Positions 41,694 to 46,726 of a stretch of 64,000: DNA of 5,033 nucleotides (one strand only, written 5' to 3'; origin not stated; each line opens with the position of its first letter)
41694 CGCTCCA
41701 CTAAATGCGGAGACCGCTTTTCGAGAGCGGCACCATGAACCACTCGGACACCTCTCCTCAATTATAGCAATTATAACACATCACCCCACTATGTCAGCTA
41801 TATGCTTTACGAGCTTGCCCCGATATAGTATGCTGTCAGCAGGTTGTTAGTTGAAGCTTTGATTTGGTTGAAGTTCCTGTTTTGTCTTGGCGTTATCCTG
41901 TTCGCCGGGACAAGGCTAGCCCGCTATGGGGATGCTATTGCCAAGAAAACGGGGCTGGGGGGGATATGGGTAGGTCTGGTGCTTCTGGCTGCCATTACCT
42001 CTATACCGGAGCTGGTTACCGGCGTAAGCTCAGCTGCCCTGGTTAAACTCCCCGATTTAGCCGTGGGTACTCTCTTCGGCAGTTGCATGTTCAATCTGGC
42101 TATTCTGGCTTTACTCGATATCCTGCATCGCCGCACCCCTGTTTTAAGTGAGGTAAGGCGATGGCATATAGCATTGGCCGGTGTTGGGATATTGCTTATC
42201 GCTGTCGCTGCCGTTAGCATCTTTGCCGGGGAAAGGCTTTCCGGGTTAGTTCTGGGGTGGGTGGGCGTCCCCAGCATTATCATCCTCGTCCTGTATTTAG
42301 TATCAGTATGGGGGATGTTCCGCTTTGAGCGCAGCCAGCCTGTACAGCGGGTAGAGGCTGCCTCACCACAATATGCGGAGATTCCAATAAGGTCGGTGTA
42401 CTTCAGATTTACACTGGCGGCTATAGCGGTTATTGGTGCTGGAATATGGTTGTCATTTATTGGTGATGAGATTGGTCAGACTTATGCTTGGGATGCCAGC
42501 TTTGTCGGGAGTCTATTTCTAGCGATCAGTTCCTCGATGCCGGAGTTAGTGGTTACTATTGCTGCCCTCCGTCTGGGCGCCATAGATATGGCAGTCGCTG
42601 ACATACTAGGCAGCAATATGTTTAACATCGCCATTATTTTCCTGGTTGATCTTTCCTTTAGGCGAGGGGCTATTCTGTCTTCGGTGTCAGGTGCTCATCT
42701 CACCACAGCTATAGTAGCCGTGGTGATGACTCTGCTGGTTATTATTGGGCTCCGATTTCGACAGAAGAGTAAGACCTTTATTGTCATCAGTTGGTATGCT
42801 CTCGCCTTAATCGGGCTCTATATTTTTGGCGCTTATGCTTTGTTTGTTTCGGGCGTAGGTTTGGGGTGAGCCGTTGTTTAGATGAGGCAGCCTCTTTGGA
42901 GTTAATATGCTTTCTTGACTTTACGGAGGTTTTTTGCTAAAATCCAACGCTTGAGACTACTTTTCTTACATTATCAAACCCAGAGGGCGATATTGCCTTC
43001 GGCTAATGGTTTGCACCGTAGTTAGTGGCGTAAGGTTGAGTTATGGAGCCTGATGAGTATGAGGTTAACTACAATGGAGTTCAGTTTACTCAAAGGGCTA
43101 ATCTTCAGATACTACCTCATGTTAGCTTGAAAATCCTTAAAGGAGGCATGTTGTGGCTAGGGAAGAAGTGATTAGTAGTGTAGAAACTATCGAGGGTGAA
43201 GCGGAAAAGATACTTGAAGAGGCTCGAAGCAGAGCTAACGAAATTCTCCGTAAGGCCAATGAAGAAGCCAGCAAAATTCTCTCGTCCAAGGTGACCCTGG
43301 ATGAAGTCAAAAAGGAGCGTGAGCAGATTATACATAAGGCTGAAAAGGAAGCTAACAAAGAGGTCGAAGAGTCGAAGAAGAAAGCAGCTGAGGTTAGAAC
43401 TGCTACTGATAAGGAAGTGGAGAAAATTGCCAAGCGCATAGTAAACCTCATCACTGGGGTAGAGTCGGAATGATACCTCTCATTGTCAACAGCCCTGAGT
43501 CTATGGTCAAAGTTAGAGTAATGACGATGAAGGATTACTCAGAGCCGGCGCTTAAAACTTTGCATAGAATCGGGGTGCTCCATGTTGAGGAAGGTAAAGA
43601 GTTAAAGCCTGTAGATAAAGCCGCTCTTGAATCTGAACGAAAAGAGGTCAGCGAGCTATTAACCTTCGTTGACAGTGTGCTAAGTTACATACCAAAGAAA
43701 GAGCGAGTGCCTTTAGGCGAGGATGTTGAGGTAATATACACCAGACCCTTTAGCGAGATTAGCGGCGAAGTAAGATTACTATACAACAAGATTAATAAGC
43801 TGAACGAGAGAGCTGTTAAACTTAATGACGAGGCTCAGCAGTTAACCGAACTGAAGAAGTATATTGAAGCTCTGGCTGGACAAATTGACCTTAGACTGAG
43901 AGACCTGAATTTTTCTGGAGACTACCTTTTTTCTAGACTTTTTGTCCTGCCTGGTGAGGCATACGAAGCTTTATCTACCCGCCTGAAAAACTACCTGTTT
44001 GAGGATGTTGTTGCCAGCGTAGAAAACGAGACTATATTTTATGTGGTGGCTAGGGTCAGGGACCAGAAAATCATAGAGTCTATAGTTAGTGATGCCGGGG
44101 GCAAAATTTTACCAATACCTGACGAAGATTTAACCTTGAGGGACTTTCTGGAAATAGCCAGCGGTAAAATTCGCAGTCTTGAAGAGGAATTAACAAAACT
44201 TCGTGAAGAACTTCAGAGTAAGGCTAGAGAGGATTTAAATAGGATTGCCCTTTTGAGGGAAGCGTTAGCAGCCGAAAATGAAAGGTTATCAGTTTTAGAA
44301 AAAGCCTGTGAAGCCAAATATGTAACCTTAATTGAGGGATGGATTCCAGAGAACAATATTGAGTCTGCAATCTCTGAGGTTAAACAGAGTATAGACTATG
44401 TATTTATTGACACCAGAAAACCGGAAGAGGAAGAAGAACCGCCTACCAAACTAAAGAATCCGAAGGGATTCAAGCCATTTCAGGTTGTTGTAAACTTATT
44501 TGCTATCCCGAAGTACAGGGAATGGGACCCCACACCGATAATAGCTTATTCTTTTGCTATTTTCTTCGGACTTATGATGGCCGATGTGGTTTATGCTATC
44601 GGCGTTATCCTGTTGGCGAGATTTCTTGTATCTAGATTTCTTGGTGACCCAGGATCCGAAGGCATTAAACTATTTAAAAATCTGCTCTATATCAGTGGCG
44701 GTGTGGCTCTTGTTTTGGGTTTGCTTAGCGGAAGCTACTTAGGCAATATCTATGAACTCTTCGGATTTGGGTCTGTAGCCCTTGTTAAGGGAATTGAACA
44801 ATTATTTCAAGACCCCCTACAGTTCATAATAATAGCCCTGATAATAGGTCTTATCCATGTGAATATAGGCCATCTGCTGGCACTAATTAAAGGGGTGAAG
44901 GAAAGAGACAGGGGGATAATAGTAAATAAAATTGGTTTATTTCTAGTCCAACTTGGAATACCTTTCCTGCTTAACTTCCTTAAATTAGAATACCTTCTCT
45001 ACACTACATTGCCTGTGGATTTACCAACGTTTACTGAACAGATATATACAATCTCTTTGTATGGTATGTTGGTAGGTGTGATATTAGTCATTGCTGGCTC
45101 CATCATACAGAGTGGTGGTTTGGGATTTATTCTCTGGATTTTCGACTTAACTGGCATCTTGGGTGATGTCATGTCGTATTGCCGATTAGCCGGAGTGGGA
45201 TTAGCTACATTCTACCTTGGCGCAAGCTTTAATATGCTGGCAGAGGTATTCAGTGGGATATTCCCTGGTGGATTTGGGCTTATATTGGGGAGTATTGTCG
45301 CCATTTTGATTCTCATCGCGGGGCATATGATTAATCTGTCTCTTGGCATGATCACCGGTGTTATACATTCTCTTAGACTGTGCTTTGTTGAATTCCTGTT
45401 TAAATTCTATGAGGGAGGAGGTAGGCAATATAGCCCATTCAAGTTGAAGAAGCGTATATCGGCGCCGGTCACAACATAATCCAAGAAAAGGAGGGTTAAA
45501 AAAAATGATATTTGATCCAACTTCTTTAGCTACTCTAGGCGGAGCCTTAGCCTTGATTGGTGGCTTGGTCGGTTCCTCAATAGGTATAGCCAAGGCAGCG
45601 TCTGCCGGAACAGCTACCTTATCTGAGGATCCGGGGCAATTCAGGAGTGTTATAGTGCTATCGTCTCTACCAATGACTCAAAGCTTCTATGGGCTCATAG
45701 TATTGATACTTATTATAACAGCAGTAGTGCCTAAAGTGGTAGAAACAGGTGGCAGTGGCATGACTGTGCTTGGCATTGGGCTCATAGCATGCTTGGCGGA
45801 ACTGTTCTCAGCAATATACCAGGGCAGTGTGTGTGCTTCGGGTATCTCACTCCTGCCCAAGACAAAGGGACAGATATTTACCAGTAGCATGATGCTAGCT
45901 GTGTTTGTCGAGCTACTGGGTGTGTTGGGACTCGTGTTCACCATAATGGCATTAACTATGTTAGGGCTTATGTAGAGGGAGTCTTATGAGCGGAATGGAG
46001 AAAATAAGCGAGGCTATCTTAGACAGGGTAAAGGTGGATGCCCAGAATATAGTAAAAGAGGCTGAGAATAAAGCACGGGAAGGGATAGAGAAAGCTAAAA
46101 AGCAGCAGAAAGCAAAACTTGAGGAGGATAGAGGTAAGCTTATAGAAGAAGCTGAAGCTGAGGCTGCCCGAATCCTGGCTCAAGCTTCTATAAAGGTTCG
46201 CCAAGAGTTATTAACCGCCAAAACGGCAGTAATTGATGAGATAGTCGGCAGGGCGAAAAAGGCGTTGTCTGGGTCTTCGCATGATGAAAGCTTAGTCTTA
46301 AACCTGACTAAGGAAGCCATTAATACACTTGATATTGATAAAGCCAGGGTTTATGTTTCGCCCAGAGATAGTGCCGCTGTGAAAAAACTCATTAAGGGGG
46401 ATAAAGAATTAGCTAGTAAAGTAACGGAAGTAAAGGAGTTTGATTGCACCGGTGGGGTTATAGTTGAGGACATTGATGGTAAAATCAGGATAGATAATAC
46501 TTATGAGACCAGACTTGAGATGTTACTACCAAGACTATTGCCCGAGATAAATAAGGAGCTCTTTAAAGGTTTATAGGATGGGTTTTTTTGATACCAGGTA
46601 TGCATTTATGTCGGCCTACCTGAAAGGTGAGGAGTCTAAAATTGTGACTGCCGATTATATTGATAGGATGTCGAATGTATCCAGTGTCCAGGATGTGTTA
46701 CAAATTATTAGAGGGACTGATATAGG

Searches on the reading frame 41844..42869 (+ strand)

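Call 14: search_protein_families(library=pfam, proteins=[window:41844-42869:+])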
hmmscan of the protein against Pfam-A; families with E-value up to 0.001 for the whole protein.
window:41844-42869:+ (341 aa): 1 family
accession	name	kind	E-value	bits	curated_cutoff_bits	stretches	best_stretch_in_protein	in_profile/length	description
PF01699.29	Na_Ca_ex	-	3.3e-27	95.7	24.9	2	187-333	4-149/151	Sodium/calcium exchanger protein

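Call 46: search_protein_families(library=pfam, proteins=[window:41844-42866:+], max_evalue=0.01)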
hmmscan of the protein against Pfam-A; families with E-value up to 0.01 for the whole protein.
window:41844-42866:+ (341 aa): 1 family
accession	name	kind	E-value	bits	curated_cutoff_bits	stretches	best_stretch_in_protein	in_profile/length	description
PF01699.29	Na_Ca_ex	-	3.3e-27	95.7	24.9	2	187-333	4-149/151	Sodium/calcium exchanger protein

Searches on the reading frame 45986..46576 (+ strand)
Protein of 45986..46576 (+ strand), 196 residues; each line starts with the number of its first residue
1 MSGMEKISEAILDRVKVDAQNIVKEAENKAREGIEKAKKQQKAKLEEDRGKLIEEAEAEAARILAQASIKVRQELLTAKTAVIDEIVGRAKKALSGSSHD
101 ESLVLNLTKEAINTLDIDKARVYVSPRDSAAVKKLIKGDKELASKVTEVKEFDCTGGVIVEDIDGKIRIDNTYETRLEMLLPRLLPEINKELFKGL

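Call 14: search_protein_families(library=pfam, proteins=[window:45986-46576:+])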
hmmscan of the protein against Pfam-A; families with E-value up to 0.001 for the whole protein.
window:45986-46576:+ (196 aa): 2 families
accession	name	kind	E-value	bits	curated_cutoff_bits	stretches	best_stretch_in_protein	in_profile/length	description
PF01991.23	vATP-synt_E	-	3.9e-25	88.9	24.2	1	16-193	7-199/199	ATP synthase (E/31 kDa) subunit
PF06188.17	HrpE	-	0.00021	21.7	23.5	1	6-139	30-152/191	HrpE/YscL/FliH and V-type ATPase subunit E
